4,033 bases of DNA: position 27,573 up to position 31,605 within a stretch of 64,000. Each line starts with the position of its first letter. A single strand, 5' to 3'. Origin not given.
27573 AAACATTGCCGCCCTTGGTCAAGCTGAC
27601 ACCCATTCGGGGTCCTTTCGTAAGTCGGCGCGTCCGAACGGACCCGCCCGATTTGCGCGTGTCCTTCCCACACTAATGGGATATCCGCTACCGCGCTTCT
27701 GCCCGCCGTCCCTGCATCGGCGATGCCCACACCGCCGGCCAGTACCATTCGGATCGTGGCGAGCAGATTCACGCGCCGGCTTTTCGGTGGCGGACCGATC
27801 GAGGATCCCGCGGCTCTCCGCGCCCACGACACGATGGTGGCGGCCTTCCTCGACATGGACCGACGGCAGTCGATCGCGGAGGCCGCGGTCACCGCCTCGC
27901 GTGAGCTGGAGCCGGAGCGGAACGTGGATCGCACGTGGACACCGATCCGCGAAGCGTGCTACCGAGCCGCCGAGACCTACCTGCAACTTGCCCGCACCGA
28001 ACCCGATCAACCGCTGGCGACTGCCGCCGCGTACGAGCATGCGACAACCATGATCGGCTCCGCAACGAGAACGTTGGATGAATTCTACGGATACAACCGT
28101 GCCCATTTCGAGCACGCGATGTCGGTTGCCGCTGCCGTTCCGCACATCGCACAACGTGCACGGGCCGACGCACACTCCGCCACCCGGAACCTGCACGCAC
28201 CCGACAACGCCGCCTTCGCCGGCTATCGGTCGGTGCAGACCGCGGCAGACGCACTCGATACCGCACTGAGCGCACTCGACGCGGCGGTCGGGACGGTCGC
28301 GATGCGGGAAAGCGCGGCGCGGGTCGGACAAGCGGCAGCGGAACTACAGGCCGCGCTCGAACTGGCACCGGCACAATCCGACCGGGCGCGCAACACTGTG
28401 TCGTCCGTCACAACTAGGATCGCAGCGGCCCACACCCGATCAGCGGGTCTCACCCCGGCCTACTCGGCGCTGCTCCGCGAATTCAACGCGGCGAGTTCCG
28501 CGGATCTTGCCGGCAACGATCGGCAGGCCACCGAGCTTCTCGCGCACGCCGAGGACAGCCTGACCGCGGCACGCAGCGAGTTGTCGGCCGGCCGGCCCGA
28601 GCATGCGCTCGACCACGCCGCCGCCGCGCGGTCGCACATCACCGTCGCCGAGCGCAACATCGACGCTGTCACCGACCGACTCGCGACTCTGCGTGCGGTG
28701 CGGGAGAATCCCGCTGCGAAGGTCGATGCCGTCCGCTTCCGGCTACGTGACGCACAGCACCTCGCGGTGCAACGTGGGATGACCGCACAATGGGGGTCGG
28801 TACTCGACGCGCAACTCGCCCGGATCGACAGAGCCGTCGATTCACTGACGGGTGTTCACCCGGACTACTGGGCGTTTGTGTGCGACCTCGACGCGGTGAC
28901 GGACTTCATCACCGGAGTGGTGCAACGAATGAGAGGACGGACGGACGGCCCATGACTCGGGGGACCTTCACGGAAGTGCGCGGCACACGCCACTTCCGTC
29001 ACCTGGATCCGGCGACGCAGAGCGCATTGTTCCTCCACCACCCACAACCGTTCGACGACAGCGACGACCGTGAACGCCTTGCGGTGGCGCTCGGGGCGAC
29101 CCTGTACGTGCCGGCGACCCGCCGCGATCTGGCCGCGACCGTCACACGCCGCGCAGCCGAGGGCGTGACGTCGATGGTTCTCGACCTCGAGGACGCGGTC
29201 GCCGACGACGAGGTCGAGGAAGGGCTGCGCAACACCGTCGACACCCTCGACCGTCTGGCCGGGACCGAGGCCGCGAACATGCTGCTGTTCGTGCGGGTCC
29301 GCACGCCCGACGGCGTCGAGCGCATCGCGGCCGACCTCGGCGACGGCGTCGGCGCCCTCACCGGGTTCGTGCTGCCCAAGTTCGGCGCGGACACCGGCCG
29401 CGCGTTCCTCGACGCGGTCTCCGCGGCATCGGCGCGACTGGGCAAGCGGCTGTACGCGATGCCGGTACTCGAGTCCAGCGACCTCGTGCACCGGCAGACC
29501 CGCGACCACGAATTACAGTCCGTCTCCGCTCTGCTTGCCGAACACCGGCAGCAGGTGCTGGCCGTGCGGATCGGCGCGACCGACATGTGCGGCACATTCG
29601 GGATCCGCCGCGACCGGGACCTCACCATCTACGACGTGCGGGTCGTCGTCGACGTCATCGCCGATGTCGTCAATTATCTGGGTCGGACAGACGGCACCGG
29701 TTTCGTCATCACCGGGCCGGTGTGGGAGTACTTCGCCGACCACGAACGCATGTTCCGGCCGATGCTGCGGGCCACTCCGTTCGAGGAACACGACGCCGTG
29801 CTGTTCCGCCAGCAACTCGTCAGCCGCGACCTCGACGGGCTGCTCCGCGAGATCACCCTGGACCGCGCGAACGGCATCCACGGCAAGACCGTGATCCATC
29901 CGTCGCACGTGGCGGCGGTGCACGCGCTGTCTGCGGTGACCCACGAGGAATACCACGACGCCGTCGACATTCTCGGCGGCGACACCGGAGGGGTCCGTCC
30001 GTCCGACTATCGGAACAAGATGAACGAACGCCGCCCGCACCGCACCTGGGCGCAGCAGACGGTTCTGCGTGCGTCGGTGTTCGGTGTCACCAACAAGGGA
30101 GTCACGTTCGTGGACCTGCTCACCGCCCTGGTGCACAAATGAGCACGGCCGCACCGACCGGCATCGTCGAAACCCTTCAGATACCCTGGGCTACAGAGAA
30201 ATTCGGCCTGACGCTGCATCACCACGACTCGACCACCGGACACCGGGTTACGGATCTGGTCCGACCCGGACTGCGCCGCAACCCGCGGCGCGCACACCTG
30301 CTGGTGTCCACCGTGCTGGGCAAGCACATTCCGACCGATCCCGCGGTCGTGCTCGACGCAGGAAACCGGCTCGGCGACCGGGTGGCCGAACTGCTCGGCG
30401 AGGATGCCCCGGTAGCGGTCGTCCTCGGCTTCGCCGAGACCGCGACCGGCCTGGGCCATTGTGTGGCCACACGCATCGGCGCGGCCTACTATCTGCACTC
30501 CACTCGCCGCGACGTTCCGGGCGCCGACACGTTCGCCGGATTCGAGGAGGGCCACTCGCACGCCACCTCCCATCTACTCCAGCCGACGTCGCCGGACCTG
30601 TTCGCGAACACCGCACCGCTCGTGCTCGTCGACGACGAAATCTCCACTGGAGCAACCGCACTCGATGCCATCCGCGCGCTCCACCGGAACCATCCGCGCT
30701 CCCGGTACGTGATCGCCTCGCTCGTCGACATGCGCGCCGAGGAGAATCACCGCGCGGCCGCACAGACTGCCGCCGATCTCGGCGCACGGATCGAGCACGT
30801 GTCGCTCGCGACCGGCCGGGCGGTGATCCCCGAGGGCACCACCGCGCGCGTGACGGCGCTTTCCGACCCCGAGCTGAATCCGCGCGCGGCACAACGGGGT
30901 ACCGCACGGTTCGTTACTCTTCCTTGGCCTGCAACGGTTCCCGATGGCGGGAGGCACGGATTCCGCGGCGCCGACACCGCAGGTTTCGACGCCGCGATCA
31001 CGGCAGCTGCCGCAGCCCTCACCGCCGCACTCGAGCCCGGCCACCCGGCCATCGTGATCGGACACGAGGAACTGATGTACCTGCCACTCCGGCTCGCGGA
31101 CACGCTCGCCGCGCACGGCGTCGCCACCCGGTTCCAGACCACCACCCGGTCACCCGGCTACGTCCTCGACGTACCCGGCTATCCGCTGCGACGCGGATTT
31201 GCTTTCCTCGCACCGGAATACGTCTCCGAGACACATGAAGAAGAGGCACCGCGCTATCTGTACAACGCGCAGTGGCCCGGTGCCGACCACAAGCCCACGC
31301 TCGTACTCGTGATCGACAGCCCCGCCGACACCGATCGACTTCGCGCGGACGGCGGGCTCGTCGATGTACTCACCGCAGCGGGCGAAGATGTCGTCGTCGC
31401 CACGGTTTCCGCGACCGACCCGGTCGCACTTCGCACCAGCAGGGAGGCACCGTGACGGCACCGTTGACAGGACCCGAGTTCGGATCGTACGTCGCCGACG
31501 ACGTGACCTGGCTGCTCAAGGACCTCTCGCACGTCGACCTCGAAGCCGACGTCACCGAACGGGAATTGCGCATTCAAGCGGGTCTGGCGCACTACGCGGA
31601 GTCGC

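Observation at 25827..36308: Ter-type stress cluster with a translationally coupled operon for a predicted, still uncharacterised nucleoside-like metabolite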

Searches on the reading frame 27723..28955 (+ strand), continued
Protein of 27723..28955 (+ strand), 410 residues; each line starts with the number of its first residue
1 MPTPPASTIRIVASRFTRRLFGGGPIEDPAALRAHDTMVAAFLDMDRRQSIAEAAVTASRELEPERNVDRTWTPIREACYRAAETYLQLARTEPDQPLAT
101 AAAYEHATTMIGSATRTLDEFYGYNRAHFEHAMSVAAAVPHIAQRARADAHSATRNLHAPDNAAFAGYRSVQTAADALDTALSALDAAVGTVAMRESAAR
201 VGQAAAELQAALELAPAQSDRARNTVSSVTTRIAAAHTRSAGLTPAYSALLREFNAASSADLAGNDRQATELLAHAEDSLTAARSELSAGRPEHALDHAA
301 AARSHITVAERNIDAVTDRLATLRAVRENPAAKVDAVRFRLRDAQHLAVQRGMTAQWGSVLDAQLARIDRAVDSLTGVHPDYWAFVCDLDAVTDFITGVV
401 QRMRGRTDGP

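Call 43: search_protein_families(library=pfam, proteins=[P0387, P0303, P0316, P0293, P0338, P0354, P0379, P0364], max_evalue=0.1)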
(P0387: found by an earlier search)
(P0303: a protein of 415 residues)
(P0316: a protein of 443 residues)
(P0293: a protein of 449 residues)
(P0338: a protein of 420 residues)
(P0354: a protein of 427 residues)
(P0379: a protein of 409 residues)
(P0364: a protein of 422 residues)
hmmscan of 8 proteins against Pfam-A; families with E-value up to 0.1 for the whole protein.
P0387 (419 aa): 2 families
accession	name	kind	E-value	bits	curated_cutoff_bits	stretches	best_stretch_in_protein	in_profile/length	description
PF06160.17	EzrA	-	0.00034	19.5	39.6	1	278-354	76-152/557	Septation ring formation regulator, EzrA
PF07889.17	DUF1664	-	0.0075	16.7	34.6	0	105-164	41-100/124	Protein of unknown function (DUF1664)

P0303 (415 aa): 2 families
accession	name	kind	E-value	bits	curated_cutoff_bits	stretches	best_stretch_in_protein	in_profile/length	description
PF06160.17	EzrA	-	0.046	12.4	39.6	0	206-327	100-220/557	Septation ring formation regulator, EzrA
PF00038.26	Filament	-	0.079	13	40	0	221-327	142-250/313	Intermediate filament protein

P0316 (443 aa): 3 families
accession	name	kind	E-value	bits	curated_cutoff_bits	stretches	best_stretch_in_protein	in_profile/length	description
PF06160.17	EzrA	-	0.00042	19.2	39.6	1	300-376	74-150/557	Septation ring formation regulator, EzrA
PF15456.11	Uds1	-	0.0068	17.1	28.8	0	234-350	4-112/123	Up-regulated During Septation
PF10819.13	DUF2564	-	0.022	15.6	26.3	1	301-348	10-57/79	Protein of unknown function (DUF2564)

P0293 (449 aa): 5 families
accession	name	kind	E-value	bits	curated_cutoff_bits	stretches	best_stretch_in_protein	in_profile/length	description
PF06160.17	EzrA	-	0.00025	19.9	39.6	1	306-388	74-156/557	Septation ring formation regulator, EzrA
PF02601.20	Exonuc_VII_L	-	0.00069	19.6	35.9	1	82-292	126-281/315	Exonuclease VII, large subunit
PF03670.18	UPF0184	-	0.01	16.7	21.5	0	123-150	13-40/83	Uncharacterised protein family (UPF0184)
PF06103.16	DUF948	-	0.011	16.4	37.2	0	134-192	24-82/89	Bacterial protein of unknown function (DUF948)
PF03449.20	GreA_GreB_N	-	0.084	13.5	24.5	1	113-154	27-68/71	Transcription elongation factor, N-terminal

P0338 (420 aa): 1 family
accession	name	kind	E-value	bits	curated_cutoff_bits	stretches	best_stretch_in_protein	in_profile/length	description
PF02970.22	TBCA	-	0.083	13.7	30.3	0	313-355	20-61/99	Tubulin binding cofactor A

P0354 (427 aa): 0 families

P0379 (409 aa): 3 families
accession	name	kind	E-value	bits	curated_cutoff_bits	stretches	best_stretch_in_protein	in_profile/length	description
PF07730.19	HisKA_3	-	0.0032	18.4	24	1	356-405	15-61/68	Histidine kinase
PF14357.11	DUF4404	-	0.0049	17.9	27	0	108-128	52-72/83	Domain of unknown function (DUF4404)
PF08535.16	KorB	-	0.063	13.7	22.3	0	215-283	13-81/89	KorB domain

P0364 (422 aa): 3 families
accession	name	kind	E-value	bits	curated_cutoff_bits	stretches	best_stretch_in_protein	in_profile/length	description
PF06160.17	EzrA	-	0.00027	19.8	39.6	1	119-260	291-428/557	Septation ring formation regulator, EzrA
PF22215.1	MLKL_N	-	0.01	15.8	27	0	16-51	42-77/142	Mixed lineage kinase domain-like N-terminal domain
PF10732.14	DUF2524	-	0.053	14.2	25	0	269-319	6-56/84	Protein of unknown function (DUF2524)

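Call 44: find_encoding_contigs(protein=P0387, flank=10000, max_places=1)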
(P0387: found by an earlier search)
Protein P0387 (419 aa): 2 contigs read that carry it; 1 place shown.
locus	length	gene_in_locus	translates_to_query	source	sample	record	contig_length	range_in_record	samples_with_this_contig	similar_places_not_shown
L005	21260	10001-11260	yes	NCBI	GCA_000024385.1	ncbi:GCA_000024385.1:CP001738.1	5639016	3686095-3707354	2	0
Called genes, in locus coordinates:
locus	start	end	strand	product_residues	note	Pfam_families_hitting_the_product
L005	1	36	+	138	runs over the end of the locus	-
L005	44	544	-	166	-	-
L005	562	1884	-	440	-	PF22422:MGH1-like_GH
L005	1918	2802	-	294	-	-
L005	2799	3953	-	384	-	PF11202:StiP, PF15608:PELOTA_1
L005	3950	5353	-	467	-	PF15609:PRTase_2, PF12500:TRSP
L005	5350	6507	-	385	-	PF15617:C-C_Bond_Lyase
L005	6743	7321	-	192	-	PF02342:TerD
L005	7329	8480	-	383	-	PF04332:DUF475, PF03741:TerC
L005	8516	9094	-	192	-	PF02342:TerD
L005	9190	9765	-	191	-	PF02342:TerD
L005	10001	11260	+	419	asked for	-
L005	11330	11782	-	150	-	PF01906:YbjQ_1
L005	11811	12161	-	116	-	PF26421:Avidin_like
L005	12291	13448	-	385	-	PF03979:Sigma70_r1_1, PF00140:Sigma70_r1_2, PF04542:Sigma70_r2, PF04539:Sigma70_r3, PF04545:Sigma70_r4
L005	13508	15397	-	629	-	PF01807:Zn_ribbon_DnaG, PF08275:DNAG_N, PF01751:Toprim, PF13155:Toprim_2, PF13362:Toprim_3 (weak), PF13662:Toprim_4, PF10410:DnaB_bind, PF08278:DnaG_DnaB_bind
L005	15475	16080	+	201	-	PF13360:PQQ_2 (weak)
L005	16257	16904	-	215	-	PF01042:Ribonuc_L-PSP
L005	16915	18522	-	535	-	PF07992:Pyr_redox_2 (faint), PF00890:FAD_binding_2 (weak), PF01266:DAO, PF01494:FAD_binding_3 (faint), PF01593:Amino_oxidase, PF13450:NAD_binding_8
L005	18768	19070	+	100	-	PF00547:Urease_gamma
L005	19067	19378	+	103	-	PF00699:Urease_beta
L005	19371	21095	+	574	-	PF00449:Urease_alpha, PF01979:Amidohydro_1, PF07969:Amidohydro_3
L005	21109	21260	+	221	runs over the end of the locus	PF01730:UreF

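Call 54: find_related_loci(query=A1, collection=genome_contigs, flank=10000)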
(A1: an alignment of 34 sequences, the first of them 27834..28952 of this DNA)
Query A1 (373 aa) in genome_contigs; peptide patterns used: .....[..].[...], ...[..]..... (x = any residue, [..] = any of these).
501 stretches matched a pattern; 458 encode a relative of the query (tblastn E <= 1e-3); the best 80 are kept; 80 distinct loci.
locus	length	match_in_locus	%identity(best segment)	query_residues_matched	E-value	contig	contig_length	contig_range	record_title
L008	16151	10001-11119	77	1-373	0e+0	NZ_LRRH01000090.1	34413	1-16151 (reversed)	Rhodococcus phenolicus strain DSM 44812 contig_100, whole genome shotgun sequence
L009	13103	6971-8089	76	1-373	4e-166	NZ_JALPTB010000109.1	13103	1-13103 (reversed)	Rhodococcus sp. HM1 NODE_109_length_13103_cov_13.8125, whole genome shotgun sequence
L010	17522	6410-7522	77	1-371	2e-153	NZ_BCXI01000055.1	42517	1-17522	Rhodococcus zopfii NBRC 100606 = JCM 9919 strain NBRC 100606, whole genome shotgun sequence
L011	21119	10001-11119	64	1-373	2e-143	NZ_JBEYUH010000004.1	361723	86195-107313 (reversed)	Rhodococcus sp. NPDC047139 NPDC047139_31_G5.ctg-0004, whole genome shotgun sequence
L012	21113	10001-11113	63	1-371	9e-143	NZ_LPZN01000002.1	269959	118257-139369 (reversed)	Rhodococcus gordoniae strain DSM 44689 contig_2, whole genome shotgun sequence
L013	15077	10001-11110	63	1-370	4e-142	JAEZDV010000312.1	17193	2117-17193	MAG: Actinomycetes bacterium isolate OH_CBrB_306 k127_1740757, whole genome shotgun sequence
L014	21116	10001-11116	63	1-372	4e-142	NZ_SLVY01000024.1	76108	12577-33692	Rhodococcus sp. SMB37 Ga0310559_124, whole genome shotgun sequence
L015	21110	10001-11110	63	1-370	5e-142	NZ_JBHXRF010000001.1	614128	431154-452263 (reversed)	Rhodococcus sp. NPDC058639 NPDC058639_T40_C10.ctg-0001, whole genome shotgun sequence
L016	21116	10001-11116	63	1-372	4e-141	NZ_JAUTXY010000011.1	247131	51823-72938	Rhodococcus artemisiae strain YIM65754 NODE_11_length_247131_cov_24.218345, whole genome shotgun sequence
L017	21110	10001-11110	63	1-370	6e-140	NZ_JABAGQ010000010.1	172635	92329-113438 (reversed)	Rhodococcus sp. 105337 Contig_10, whole genome shotgun sequence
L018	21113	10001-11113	63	1-371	9e-140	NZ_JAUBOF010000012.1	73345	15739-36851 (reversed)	Rhodococcus indonesiensis strain CSLK01-03 NODE_12_length_73345_cov_8.70483, whole genome shotgun sequence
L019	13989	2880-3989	62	1-370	5e-139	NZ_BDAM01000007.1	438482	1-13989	Rhodococcus coprophilus NBRC 100603, whole genome shotgun sequence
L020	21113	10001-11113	64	1-371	3e-139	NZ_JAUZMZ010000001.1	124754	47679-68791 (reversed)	Rhodococcus chondri strain CC-R104 NODE_1_length_124754_cov_5.894309, whole genome shotgun sequence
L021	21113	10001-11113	64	1-371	7e-139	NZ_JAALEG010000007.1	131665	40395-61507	Rhodococcus aetherivorans strain DSM 44752 R.aetherivorans_contig_7_131665_49.2_1.11, whole genome shotgun sequence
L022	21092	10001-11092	63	1-364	7e-137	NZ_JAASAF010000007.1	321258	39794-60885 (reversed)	Rhodococcus sp. HNM0563 scaffold7, whole genome shotgun sequence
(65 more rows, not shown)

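Call 60: search_protein_families(library=pfam, proteins=[L005:1918-2802:-], max_evalue=0.01)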
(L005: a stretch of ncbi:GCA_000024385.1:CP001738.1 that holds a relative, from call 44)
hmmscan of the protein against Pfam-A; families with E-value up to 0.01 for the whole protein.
L005:1918-2802:- (294 aa): 1 family
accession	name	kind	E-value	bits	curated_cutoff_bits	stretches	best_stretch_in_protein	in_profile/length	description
PF08282.18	Hydrolase_3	-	0.0099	16.1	20.9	0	184-224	182-224/255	haloacid dehalogenase-like hydrolase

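Call 62: search_solved_structures(query=A1, max_evalue=10)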
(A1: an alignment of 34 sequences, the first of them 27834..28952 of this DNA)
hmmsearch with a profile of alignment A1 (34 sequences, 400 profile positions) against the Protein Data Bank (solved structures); distinct sequences matched with E-value up to 10: 3.
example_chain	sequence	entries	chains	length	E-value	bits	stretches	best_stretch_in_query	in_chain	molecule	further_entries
4uy3_A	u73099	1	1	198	0.024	17.3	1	54-201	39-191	SEPTATION RING FORMATION REGULATOR EZRA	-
8fbo_A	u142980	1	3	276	0.055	16.1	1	260-302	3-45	KWOCA_102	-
3fi7_A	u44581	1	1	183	0.58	12.7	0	118-168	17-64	Lmo1076 protein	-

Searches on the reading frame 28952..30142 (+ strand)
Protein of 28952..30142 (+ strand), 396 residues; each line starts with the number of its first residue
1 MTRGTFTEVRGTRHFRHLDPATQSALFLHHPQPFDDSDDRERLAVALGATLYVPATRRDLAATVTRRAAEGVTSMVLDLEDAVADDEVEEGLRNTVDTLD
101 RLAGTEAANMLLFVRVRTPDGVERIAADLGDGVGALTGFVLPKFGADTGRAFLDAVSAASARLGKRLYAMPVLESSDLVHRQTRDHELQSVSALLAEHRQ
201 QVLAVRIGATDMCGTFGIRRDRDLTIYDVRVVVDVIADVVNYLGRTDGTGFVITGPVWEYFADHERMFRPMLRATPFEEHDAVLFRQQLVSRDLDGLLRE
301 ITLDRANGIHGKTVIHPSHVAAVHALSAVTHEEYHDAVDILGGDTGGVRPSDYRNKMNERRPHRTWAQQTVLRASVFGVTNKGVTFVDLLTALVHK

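Call 4: search_protein_families(library=pfam, proteins=[window:28952-30142:+], max_evalue=0.01)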
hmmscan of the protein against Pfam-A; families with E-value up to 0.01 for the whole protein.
window:28952-30142:+ (396 aa): 2 families
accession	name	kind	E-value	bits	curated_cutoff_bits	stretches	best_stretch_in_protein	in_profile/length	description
PF15617.12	C-C_Bond_Lyase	-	6.9e-122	407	28.4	1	43-379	3-320/320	C-C_Bond_Lyase of the TIM-Barrel fold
PF03328.21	HpcH_HpaI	-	0.0011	18.7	25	0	50-143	3-92/221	HpcH/HpaI aldolase/citrate lyase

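Call 5: search_protein_families(library=ncbifam, proteins=[window:28952-30142:+], max_evalue=0.01)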
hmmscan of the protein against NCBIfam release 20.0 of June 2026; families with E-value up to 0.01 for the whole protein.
window:28952-30142:+ (396 aa): 2 families
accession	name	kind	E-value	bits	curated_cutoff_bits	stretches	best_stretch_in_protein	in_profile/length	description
NF038242.1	RipC_Ccl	equivalog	3.2e-10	40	375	2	50-223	4-160/268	itaconate degradation C-C-lyase RipC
TIGR01588.1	citE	equivalog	3.1e-05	23.2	443.4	1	293-342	199-248/288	citrate (pro-3S)-lyase subunit beta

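Call 7: search_protein_families(library=padloc, proteins=[window:28952-30142:+], max_evalue=0.01)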
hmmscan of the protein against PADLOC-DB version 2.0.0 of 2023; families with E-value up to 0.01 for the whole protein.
window:28952-30142:+ (396 aa): 0 families

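Call 79: search_solved_structures(query=window:28952-30139:+, max_evalue=0.01)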
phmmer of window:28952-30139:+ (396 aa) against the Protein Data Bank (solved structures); distinct sequences matched with E-value up to 0.01: 3.
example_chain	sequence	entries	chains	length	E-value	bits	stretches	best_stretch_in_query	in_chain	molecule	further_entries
3qll_A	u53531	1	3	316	8e-05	25.2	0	50-154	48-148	Citrate lyase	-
1sgj_A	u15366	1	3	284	0.001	21.6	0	47-145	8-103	citrate lyase, beta subunit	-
5ugr_A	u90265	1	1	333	0.0061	19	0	66-159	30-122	Malyl-CoA lyase/beta-methylmalyl-CoA lyase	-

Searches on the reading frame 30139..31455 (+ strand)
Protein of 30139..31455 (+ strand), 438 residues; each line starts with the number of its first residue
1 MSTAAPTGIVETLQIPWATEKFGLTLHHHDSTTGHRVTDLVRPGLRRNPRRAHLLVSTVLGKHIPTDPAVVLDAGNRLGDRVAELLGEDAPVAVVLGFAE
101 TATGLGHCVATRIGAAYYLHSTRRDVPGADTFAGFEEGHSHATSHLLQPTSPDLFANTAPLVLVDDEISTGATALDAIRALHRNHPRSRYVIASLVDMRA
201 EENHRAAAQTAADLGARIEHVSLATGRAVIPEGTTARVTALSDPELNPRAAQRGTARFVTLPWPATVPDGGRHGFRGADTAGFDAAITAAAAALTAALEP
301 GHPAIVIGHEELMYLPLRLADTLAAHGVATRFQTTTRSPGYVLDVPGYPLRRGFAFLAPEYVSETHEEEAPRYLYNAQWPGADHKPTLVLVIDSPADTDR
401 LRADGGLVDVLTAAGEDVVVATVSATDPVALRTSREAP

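Call 4: search_protein_families(library=pfam, proteins=[window:30139-31455:+], max_evalue=0.01)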
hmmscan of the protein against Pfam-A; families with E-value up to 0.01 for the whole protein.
window:30139-31455:+ (438 aa): 2 families
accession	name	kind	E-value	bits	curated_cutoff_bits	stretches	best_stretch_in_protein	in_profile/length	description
PF15609.12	PRTase_2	-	8e-67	224.9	28.8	1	40-226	1-187/188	Phosphoribosyl transferase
PF12500.13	TRSP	-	1.9e-29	102.5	25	1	269-411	1-128/128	TRSP domain C terminus to PRTase_2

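Call 5: search_protein_families(library=ncbifam, proteins=[window:30139-31455:+], max_evalue=0.01)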
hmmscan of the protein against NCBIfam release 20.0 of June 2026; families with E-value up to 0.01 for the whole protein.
window:30139-31455:+ (438 aa): 0 families

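Call 7: search_protein_families(library=padloc, proteins=[window:30139-31455:+], max_evalue=0.01)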
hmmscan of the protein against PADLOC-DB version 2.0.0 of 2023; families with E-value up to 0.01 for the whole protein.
window:30139-31455:+ (438 aa): 1 family
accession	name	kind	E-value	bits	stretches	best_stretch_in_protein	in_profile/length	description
PDLC02931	PRTase_III-A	-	0.0027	15.4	1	155-201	133-180/267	-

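Call 80: search_solved_structures(query=window:30139-31452:+, max_evalue=1)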
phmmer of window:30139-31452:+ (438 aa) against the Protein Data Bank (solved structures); distinct sequences matched with E-value up to 1: 0.
